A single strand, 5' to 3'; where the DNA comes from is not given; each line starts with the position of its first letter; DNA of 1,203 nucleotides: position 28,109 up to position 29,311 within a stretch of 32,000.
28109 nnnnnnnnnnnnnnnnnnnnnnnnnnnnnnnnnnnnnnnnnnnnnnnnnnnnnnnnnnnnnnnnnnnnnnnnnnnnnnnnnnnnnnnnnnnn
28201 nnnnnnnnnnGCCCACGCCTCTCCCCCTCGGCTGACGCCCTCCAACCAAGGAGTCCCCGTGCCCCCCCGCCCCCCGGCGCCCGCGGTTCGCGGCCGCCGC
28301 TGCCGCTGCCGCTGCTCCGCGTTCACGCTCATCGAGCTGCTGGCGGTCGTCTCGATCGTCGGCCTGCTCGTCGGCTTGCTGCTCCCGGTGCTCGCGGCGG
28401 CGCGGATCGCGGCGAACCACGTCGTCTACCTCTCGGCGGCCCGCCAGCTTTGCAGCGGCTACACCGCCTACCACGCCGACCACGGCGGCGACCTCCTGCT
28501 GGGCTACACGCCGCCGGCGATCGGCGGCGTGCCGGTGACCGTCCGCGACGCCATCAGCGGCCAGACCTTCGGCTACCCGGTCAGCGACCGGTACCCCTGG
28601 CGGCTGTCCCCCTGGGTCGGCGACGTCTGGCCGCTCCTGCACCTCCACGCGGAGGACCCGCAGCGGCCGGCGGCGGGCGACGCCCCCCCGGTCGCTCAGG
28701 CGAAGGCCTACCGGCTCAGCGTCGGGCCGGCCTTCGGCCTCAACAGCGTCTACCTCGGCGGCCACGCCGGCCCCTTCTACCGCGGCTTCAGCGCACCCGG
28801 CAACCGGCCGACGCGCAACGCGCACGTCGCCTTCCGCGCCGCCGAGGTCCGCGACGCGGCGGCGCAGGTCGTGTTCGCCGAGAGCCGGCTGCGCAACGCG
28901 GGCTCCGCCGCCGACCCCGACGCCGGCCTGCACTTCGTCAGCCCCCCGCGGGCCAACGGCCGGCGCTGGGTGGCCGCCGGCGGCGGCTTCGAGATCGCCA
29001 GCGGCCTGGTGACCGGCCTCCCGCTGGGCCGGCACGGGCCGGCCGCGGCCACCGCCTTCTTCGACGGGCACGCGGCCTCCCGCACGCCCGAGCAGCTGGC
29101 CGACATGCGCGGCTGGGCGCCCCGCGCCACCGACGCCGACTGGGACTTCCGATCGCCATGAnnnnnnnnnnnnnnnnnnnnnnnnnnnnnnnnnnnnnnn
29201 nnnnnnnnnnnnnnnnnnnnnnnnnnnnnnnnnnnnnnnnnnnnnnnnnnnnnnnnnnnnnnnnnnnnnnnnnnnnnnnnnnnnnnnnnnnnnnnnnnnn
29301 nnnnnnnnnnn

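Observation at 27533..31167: Three-gene envelope cluster combining three different sorting signals: PEP-CTERM, prepilin-type and Sec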

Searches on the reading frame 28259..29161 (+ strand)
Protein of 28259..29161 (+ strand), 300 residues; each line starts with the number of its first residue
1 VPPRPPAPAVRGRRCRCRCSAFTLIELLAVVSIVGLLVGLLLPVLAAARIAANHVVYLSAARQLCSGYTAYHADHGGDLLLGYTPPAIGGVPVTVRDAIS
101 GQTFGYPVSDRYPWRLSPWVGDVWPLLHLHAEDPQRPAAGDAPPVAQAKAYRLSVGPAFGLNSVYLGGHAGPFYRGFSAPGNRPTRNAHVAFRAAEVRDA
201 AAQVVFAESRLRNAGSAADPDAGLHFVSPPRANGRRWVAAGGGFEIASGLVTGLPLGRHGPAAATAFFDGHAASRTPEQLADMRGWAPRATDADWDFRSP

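Call 7: search_protein_families(library=pfam, proteins=[window:28259-29161:+], max_evalue=1)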
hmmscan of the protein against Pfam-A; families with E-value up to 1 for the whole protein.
window:28259-29161:+ (300 aa): 2 families
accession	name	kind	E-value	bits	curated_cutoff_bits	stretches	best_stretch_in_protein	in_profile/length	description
PF07963.17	N_methyl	-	5e-05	23.1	21.2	1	18-42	3-27/27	Prokaryotic N-terminal methylation motif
PF14654.11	Epiglycanin_C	-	0.088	13.4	27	1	22-68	19-65/91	Mucin, cleavage site, TM and cytoplasmic tail region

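Call 8: search_protein_families(library=ncbifam, proteins=[window:28259-29161:+], max_evalue=1)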
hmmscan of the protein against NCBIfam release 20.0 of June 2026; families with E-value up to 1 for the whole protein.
window:28259-29161:+ (300 aa): 7 families
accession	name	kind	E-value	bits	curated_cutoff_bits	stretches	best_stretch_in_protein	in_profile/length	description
TIGR02532.1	IV_pilin_GFxxxE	domain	0.00048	19.9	16.3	1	20-41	2-23/24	prepilin-type N-terminal cleavage/methylation domain-containing protein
TIGR01710.1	typeII_sec_gspG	equivalog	0.00068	19.7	88.85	1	21-52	2-33/134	type II secretion system major pseudopilin GspG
NF040999.1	pilin_ComGC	equivalog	0.0056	16.8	75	1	20-51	2-33/84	competence type IV pilus major pilin ComGC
NF041775.1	typeIV_PilA_Myxo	equivalog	0.0088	16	400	1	13-44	4-35/214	type IV pilin protein PilA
NF041013.1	T4P_ComGE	equivalog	0.011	15.8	49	1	19-46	3-30/83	competence type IV pilus minor pilin ComGE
TIGR02596.1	TIGR02596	subfamily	0.013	15.6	70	1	22-54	1-32/196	Verru_Chthon cassette protein D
TIGR01708.2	typeII_sec_gspH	equivalog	0.034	14.2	80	1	22-44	4-26/169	type II secretion system minor pseudopilin GspH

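Call 14: find_homologous_proteins(query=window:28259-29161:+, max_evalue=0.001)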
Query window:28259-29161:+ (300 aa): 199 proteins with E <= 0.001 among 8000 candidates; the best 120 are listed.
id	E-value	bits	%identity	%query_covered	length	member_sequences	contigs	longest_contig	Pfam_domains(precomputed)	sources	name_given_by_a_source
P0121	1.6e-198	677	100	100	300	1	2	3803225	-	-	-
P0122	3.6e-106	373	61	92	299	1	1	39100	PF07963.18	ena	-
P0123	1.4e-98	348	54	94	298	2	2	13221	PF07963.18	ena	-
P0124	3.9e-95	337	54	94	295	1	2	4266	PF07963.18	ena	-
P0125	4.3e-93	330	53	92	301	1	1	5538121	-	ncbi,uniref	ncbi:type II secretion system protein [Fontivita pretiosa]|uniref:type II secretion system protein n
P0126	2.0e-88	315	53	91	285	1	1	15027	PF07963.18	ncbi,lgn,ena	-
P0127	2.7e-88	315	54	95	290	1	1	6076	PF07963.18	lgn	-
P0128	1.4e-87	312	54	95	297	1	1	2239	PF07963.18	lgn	-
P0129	1.8e-87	312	53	92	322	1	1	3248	PF07963.18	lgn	-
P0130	1.5e-85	306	51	93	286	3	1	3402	PF07963.18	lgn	-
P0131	2.9e-84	301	52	95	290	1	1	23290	-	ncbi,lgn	ncbi:MAG: prepilin-type N-terminal cleavage/methylation domain-containing protein [Planctomycetota b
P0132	9.6e-83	296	49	92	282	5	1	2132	PF07963.18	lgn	-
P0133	3.4e-81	291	48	95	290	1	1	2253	-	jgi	jgi:prepilin-type N-terminal cleavage/methylation domain-containing protein/prepilin-type processing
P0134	6.8e-80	287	53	94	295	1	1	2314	PF07963.18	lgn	-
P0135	2.4e-79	285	50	96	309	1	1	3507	PF07963.18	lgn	-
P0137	6.5e-79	284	47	93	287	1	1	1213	PF07963.18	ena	-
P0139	2.1e-78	282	51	95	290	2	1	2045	PF07963.18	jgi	jgi:prepilin-type N-terminal cleavage/methylation domain-containing protein/prepilin-type processing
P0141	1.4e-77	279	49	92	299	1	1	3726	PF07963.18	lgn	-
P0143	8.8e-77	277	45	94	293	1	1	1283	PF07963.18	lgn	-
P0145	2.0e-74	269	48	96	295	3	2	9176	PF07963.18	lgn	-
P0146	6.9e-74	267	47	93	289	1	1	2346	PF07963.18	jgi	jgi:prepilin-type N-terminal cleavage/methylation domain-containing protein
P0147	3.8e-73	265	52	92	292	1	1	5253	PF07963.18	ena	-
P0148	4.3e-73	265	45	93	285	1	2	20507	PF07963.18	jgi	jgi:prepilin-type N-terminal cleavage/methylation domain-containing protein/prepilin-type processing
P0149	4.5e-72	261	47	94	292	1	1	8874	PF07963.18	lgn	-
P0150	6.8e-72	261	47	92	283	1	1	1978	PF07963.18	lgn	-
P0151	9.0e-71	257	45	95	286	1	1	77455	PF07963.18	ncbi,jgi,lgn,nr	ncbi:MAG TPA: type II secretion system protein [Tepidisphaeraceae bacterium]|jgi:prepilin-type N-ter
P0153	5.4e-67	245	45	93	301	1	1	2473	PF07963.18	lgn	-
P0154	1.4e-66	243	45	93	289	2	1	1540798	PF07963.18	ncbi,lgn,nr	ncbi:MAG: type II secretion system protein [Phycisphaerales bacterium]|nr:type II secretion system p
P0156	9.6e-65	237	44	94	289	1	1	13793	PF07963.18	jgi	jgi:prepilin-type N-terminal cleavage/methylation domain-containing protein/prepilin-type processing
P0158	3.8e-62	229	43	92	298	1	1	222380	PF07963.18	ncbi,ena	-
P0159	4.2e-61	225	42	93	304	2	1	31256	PF07963.18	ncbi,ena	-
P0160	2.2e-59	220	45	93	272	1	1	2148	PF07963.18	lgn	-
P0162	5.4e-58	215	42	93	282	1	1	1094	PF07963.18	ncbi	-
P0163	1.2e-57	214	43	95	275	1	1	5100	PF07963.18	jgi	jgi:prepilin-type N-terminal cleavage/methylation domain-containing protein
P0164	2.6e-57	213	42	93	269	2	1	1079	PF07963.18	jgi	jgi:prepilin-type N-terminal cleavage/methylation domain-containing protein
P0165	4.0e-57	212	43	100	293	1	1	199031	-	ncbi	ncbi:MAG: type II secretion system protein [Planctomycetota bacterium]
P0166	6.8e-56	208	44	94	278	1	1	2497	PF07963.18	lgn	-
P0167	8.6e-50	188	40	96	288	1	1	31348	PF07963.18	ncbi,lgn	ncbi:MAG: type II secretion system protein [Planctomycetota bacterium]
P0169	8.0e-48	182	37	97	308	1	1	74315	PF07963.18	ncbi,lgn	ncbi:MAG: type II secretion system protein [Planctomycetota bacterium]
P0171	2.5e-42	164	39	93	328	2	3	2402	PF07963.18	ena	-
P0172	5.0e-33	133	36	92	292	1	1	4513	PF07963.18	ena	-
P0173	3.9e-31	127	35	95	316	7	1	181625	PF07963.18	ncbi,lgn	-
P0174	8.6e-30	122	34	93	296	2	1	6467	PF07963.18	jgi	-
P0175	1.9e-26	111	34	98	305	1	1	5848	PF07963.18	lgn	-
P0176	1.8e-25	108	33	97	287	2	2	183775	PF07963.18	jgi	jgi:prepilin-type N-terminal cleavage/methylation domain-containing protein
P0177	1.9e-25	108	31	93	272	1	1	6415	PF07963.18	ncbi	ncbi:MAG: prepilin-type N-terminal cleavage/methylation domain-containing protein [Verrucomicrobiota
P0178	1.8e-24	105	33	91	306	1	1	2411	PF07963.18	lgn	-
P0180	2.9e-23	101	32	92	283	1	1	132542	PF07963.18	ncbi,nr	ncbi:MAG: type II secretion system protein [Planctomycetota bacterium]|nr:type II secretion system p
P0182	4.4e-23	100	33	98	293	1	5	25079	PF07963.18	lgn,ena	-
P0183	4.8e-23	100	34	92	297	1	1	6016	PF07963.18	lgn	-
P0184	5.6e-23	100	36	93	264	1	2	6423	PF07963.18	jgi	-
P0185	1.4e-22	99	33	95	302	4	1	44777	PF07963.18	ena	-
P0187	8.6e-22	96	31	95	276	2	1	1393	PF07963.18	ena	-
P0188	3.4e-21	94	32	97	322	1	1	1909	PF07963.18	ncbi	-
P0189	6.7e-21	93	33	95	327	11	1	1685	PF07963.18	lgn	-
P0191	3.9e-20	91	30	97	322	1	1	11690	PF07963.18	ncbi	-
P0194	6.8e-20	90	28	92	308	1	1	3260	PF07963.18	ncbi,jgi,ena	jgi:prepilin-type N-terminal cleavage/methylation domain-containing protein/prepilin-type processing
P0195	1.3e-19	89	33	92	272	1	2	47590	PF07963.18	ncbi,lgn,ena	-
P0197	2.5e-19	88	32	92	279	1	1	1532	PF07963.18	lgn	-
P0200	2.9e-17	81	32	91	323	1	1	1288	PF07963.18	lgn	-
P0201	1.0e-16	79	33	92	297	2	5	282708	PF07963.18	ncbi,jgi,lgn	-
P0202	9.0e-16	76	37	52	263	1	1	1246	PF07963.18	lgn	-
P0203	2.2e-15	75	31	91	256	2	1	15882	PF07963.18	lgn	-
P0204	1.4e-14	72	29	93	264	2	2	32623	PF07963.18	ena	-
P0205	1.7e-14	72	29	92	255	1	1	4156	PF07963.18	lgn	-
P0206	1.4e-13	69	30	92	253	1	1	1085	PF07963.18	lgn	-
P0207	7.2e-12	63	28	91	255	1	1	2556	PF07963.18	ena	-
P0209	8.1e-9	53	41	34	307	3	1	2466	PF07963.18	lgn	-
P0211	2.2e-8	52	56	19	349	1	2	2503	PF07963.18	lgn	-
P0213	6.7e-8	50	42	31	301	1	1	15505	PF07963.18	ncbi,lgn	-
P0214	1.2e-7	50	54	19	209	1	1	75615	PF07963.18,PF07596.17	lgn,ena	-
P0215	1.5e-7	49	56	22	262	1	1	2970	PF07963.18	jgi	-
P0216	3.0e-7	48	47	23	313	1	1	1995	PF07963.18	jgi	jgi:prepilin-type N-terminal cleavage/methylation domain-containing protein/prepilin-type processing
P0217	3.8e-7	48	55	7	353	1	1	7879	PF07963.18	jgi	jgi:prepilin-type N-terminal cleavage/methylation domain-containing protein/prepilin-type processing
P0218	4.8e-7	48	38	29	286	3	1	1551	PF07963.18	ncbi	ncbi:MAG: prepilin-type N-terminal cleavage/methylation domain-containing protein, partial [Limispha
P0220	5.6e-7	47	51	23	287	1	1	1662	PF07963.18,PF07596.17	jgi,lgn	jgi:prepilin-type N-terminal cleavage/methylation domain-containing protein/prepilin-type processing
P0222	1.2e-6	46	32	56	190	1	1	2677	PF07596.17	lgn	-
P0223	1.3e-6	46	49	20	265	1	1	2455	PF07963.18,PF07596.17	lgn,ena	-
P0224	1.3e-6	46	47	22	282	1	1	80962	PF07963.18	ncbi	ncbi:MAG: prepilin-type N-terminal cleavage/methylation domain-containing protein [Planctomycetota b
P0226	1.9e-6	46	41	34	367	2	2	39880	PF07963.18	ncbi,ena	-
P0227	3.1e-6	45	44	24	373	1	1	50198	PF07963.18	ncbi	ncbi:MAG: type II secretion system protein [Phycisphaerales bacterium]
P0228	3.1e-6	45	51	20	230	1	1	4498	PF07963.18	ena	-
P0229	4.6e-6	44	53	20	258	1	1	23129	PF07963.18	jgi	-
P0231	5.7e-6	44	51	21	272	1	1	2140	PF07963.18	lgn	-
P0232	6.0e-6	44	43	27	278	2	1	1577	PF07963.18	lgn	-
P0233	6.7e-6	44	46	23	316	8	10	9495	PF07963.18,PF07596.17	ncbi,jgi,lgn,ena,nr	ncbi:MAG: type II secretion system GspH family protein [Planctomycetaceae bacterium]|nr:type II secr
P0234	7.3e-6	44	32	64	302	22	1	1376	PF07963.18,PF07596.17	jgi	jgi:prepilin-type N-terminal cleavage/methylation domain-containing protein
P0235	1.0e-5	43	51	20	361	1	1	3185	PF07963.18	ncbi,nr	ncbi:MAG: prepilin-type N-terminal cleavage/methylation domain-containing protein [Phycisphaerales b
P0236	1.2e-5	43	44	26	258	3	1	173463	PF07963.18,PF07596.17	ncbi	-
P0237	1.2e-5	43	45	28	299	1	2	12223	PF07963.18,PF07596.17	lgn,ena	-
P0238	1.2e-5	43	39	37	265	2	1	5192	PF07963.18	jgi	jgi:prepilin-type N-terminal cleavage/methylation domain-containing protein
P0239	1.3e-5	43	32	27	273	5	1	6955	PF07963.18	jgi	jgi:prepilin-type N-terminal cleavage/methylation domain-containing protein/prepilin-type processing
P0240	1.4e-5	43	43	21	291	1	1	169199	PF07963.18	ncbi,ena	-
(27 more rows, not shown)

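Call 17: find_related_loci(query=A1, collection=genome_contigs, flank=6000)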
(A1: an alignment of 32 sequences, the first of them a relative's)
Query A1 (300 aa) in genome_contigs; peptide patterns used: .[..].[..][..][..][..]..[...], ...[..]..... (x = any residue, [..] = any of these).
600 stretches matched a pattern (row limit reached: there are more); 267 encode a relative of the query (tblastn E <= 1e-3); the best 80 are kept; 80 distinct loci.
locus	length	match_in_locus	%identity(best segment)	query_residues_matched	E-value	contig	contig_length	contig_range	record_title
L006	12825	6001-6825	30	18-295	4e-25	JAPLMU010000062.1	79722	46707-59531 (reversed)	MAG: Planctomycetota bacterium isolate LacPavin_0818_WC50_MAG_60_40 LacPavin_0818_WC50_scaffold_321466, whole genome sho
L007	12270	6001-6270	35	16-108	1e-12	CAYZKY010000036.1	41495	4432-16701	MAG TPA_asm: uncultured Verrucomicrobiota bacterium isolate SRP302895_co1_388 genome assembly, contig: NODE_1675_length_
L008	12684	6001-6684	26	14-280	7e-12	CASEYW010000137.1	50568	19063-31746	uncultured bacterium isolate SI.B33.metabat-bins.71 genome assembly, contig: SI.B33.metabat-bins.71.fa_k141_339594, whol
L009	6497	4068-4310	38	2-83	6e-12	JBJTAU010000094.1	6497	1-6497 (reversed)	MAG: Limisphaerales bacterium isolate samp_4332_semibin_324 samp_4332_374625, whole genome shotgun sequence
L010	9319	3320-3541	49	1-76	1e-11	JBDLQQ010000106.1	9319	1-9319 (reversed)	MAG: Verrucomicrobiota bacterium isolate icacos_2019_sw_WHONDRS-S19S_0094_B_bin.100 scaffold_1672067, whole genome shotg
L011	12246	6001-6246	40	2-79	5e-11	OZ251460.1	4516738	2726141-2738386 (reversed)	MAG: Limisphaerales bacterium isolate 2f8dc77b-15da-45c1-ae04-c50d9079170f genome assembly, chromosome: 1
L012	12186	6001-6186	48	18-79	8e-11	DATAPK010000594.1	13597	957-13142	MAG TPA_asm: Tepidisphaeraceae bacterium isolate SMAG_U5439 k141_369311, whole genome shotgun sequence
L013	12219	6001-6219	39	2-75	9e-11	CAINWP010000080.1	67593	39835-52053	MAG: uncultured Verrucomicrobia bacterium isolate KT_bin-2079 genome assembly, contig: bin-2079:080/340, whole genome sh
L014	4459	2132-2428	41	3-92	1e-10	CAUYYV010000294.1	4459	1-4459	MAG: Phycisphaerae bacterium isolate CB27_Tmax.91 genome assembly, contig: Ga0310121_10023304, whole genome shotgun sequ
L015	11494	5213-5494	33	22-122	1e-10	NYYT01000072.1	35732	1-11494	MAG: Pedosphaera sp. isolate ARS72 12620, whole genome shotgun sequence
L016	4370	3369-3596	39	10-84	2e-10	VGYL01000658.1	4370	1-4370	MAG: Planctomycetota bacterium isolate K_DeepCast_250m_m1_352 K_DeepCast_250m_m1_352_Ga0194125_10045391, whole genome sh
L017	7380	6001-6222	38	10-77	2e-10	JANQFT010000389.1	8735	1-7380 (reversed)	MAG: Phycisphaeraceae bacterium isolate PL23b_bin.16 k99_1246106, whole genome shotgun sequence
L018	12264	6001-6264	38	2-94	7e-11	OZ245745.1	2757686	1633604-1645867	MAG: Phycisphaerales bacterium isolate fccd470e-fc96-481b-ba86-ba04963221aa genome assembly, chromosome: 1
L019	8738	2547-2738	48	15-77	4e-10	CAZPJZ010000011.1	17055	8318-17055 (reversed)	MAG TPA_asm: uncultured Pirellulales bacterium isolate binchicken_co327_219 genome assembly, contig: NODE_927_length_170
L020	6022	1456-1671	42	22-90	4e-10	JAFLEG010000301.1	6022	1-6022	MAG: Verrucomicrobia bacterium isolate UWPOB_VERRUCO1 gnl_X_JEIBJCKH_301, whole genome shotgun sequence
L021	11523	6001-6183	44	16-76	4e-10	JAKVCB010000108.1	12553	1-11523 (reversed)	MAG: Pirellulales bacterium isolate ALOHA_ZT_43 ZT-Pirellulales-1_108, whole genome shotgun sequence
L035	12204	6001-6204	38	12-73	1e-9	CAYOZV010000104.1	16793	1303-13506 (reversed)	MAG TPA_asm: uncultured Pirellulaceae bacterium isolate SRP268394_co2_87 genome assembly, contig: NODE_5259_length_16793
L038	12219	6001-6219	41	14-84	3e-9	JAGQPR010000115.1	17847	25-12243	MAG: Planctomycetales bacterium isolate HKST-UBA45 NODE_115_length_17847_cov_3.964434, whole genome shotgun sequence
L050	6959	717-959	35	15-96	5e-9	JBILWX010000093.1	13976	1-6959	MAG: Pirellulales bacterium isolate ME2018-09-29_3300049629_group8_bin164 Rohwer_bin1746_scaffold_2550_c1, whole genome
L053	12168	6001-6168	43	21-76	7e-9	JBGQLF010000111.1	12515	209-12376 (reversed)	MAG: Gemmataceae bacterium isolate OBJ2_061818_050_44 k141_747017_length_12515_cov_9.0000, whole genome shotgun sequence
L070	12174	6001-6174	43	18-75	1e-8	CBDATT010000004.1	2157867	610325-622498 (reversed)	MAG: Isosphaeraceae bacterium isolate 9c250b06-874d-4bc7-8871-011532c8d4be genome assembly, contig: contig_4, whole geno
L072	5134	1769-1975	41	18-91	1e-8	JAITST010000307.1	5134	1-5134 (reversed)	MAG: Planctomycetaceae bacterium isolate Rs511_bin15 k119_2402960, whole genome shotgun sequence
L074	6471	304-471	43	20-75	2e-8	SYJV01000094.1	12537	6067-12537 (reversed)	MAG: Planctomycetaceae bacterium isolate F1-80-MAGs021 F1-80__c119810, whole genome shotgun sequence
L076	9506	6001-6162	44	22-75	2e-8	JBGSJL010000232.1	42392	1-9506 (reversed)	MAG: Pirellulaceae bacterium isolate JTS-AC156 k141_2525688, whole genome shotgun sequence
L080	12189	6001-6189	42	12-75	1e-8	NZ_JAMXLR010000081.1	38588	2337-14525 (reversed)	Aeoliella straminimaris strain ICT_H6.2 Contig_81_149.275, whole genome shotgun sequence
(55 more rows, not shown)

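Call 19: find_encoding_contigs(protein=P0122, flank=8000, max_places=2)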
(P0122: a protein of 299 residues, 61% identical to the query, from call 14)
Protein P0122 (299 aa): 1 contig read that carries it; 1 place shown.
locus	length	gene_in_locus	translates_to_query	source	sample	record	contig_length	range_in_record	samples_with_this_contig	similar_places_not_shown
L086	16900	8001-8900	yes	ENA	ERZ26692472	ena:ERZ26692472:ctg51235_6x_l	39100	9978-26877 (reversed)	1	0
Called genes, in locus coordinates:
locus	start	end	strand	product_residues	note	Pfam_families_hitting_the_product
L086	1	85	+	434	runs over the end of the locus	PF25919:BSH_CusB (faint), PF25917:BSH_RND, PF25973:BSH_CzcB, PF25967:RND-MFP_C (faint), PF25954:Beta-barrel_RND_2, PF25975:CzcB_C, PF25989:YknX_C (weak)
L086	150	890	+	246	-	PF04191:PEMT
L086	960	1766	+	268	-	-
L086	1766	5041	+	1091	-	PF00873:ACR_tran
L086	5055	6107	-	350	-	PF03239:FTR1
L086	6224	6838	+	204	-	PF02082:Rrf2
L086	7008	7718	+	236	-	-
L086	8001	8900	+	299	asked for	PF07963:N_methyl (weak)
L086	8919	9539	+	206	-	-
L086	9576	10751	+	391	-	PF24681:Kelch_KLHDC2_KLHL20_DRC7, PF25210:Kelch_FKB95 (weak), PF13415:Beta-prop_FBX42, PF24981:Beta-prop_ATRN-LZTR1, PF01344:Kelch_1 (weak), PF25210:Kelch_FKB95 (weak), PF13964:Beta-prop_Calicin (weak), PF01344:Kelch_1, +3 more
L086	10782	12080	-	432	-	PF00324:AA_permease, PF13520:AA_permease_2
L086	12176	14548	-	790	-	PF04945:YHS, PF19335:HMBD, PF00122:E1-E2_ATPase, PF00702:Hydrolase, PF12710:HAD (faint), PF08282:Hydrolase_3 (faint)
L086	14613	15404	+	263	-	PF13489:Methyltransf_23, PF08241:Methyltransf_11, PF08242:Methyltransf_12, PF13649:Methyltransf_25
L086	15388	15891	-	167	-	-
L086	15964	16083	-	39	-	-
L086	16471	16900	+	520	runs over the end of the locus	PF13360:PQQ_2, PF13570:Beta-prop_ACSF4, PF13360:PQQ_2, PF01011:PQQ, PF13360:PQQ_2 (weak)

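Call 20: find_encoding_contigs(protein=P0125, flank=8000, max_places=2)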
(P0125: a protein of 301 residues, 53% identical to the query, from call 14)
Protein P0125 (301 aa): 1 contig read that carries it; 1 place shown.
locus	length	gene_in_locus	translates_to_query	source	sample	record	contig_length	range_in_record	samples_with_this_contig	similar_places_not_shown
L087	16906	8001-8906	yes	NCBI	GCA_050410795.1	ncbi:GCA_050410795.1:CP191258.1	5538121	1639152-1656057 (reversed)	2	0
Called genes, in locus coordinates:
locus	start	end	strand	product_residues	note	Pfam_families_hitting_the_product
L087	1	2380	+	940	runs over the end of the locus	PF01839:FG-GAP (faint), PF13517:FG-GAP_3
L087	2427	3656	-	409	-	PF01408:GFO_IDH_MocA, PF22725:GFO_IDH_MocA_C3 (faint), PF21252:Glyco_hydro_109_C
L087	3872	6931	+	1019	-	-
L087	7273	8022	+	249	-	-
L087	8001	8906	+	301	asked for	-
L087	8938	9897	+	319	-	-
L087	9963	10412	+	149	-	PF05425:CopD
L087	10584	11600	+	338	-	PF07228:SpoIIE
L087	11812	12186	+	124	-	PF01740:STAS (weak), PF13466:STAS_2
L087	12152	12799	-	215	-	PF09997:DUF2238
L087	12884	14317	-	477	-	PF18073:Zn_ribbon_LapB, PF03796:DnaB_C (faint), PF06745:ATPase, PF08423:Rad51 (faint), PF13481:AAA_25, PF13191:AAA_16 (weak), PF13401:AAA_22 (weak), PF13541:ChlI, +1 more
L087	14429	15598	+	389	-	PF27233:MJ0711_N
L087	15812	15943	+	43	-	-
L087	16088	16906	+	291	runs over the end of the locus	PF02463:SMC_N (faint), PF00005:ABC_tran, PF13304:AAA_21 (weak)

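Call 21: find_encoding_contigs(protein=P0151, flank=8000, max_places=2)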
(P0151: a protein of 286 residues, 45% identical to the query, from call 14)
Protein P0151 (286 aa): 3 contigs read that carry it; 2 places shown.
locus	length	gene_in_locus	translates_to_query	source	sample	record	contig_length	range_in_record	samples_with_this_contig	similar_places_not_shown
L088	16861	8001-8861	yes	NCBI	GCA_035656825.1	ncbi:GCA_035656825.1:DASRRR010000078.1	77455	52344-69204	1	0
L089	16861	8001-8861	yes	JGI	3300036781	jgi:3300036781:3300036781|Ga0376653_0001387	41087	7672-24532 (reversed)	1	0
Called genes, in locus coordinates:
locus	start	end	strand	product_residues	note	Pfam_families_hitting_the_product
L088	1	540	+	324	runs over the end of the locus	-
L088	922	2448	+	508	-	PF00479:G6PD_N, PF02781:G6PD_C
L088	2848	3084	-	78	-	-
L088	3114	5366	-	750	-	PF03924:CHASE, PF00512:HisKA, PF02518:HATPase_c, PF00072:Response_reg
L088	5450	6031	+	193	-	PF00329:Complex1_30kDa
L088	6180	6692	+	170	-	-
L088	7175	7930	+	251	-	-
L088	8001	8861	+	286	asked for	PF07963:N_methyl (weak)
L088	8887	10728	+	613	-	PF24681:Kelch_KLHDC2_KLHL20_DRC7, PF13415:Beta-prop_FBX42, PF24996:NANM (weak), PF13964:Beta-prop_Calicin (weak), PF24681:Kelch_KLHDC2_KLHL20_DRC7, PF13415:Beta-prop_FBX42, PF25210:Kelch_FKB95, PF01344:Kelch_1, +5 more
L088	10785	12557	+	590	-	PF00890:FAD_binding_2, PF01266:DAO (weak), PF03486:HI0933_like (faint), PF07992:Pyr_redox_2 (weak), PF02910:Succ_DH_flav_C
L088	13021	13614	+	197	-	-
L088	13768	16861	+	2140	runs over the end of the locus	PF16640:Big_3_5 (weak), PF05592:Bac_rhamnosid (faint), PF13620:CarboxypepD_reg (weak), PF17210:SdrD_B, PF17802:SpaA, PF22904:NOMO1-like_2nd (weak), PF17210:SdrD_B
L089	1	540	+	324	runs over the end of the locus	-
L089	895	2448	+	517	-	PF00479:G6PD_N, PF02781:G6PD_C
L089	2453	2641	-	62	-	-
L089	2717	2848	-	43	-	-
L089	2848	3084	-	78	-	-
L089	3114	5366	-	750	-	PF03924:CHASE, PF00512:HisKA, PF02518:HATPase_c, PF00072:Response_reg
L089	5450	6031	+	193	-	PF00329:Complex1_30kDa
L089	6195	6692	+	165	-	-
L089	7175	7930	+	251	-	-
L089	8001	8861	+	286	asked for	PF07963:N_methyl (weak)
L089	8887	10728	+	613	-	PF24681:Kelch_KLHDC2_KLHL20_DRC7, PF13415:Beta-prop_FBX42, PF24996:NANM (weak), PF13964:Beta-prop_Calicin (weak), PF24681:Kelch_KLHDC2_KLHL20_DRC7, PF13415:Beta-prop_FBX42, PF25210:Kelch_FKB95, PF01344:Kelch_1, +5 more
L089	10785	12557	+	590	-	PF00890:FAD_binding_2, PF01266:DAO (weak), PF03486:HI0933_like (faint), PF07992:Pyr_redox_2 (weak), PF02910:Succ_DH_flav_C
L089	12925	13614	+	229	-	-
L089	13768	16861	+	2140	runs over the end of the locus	PF16640:Big_3_5 (weak), PF05592:Bac_rhamnosid (faint), PF13620:CarboxypepD_reg (weak), PF17210:SdrD_B, PF17802:SpaA, PF22904:NOMO1-like_2nd (weak), PF17210:SdrD_B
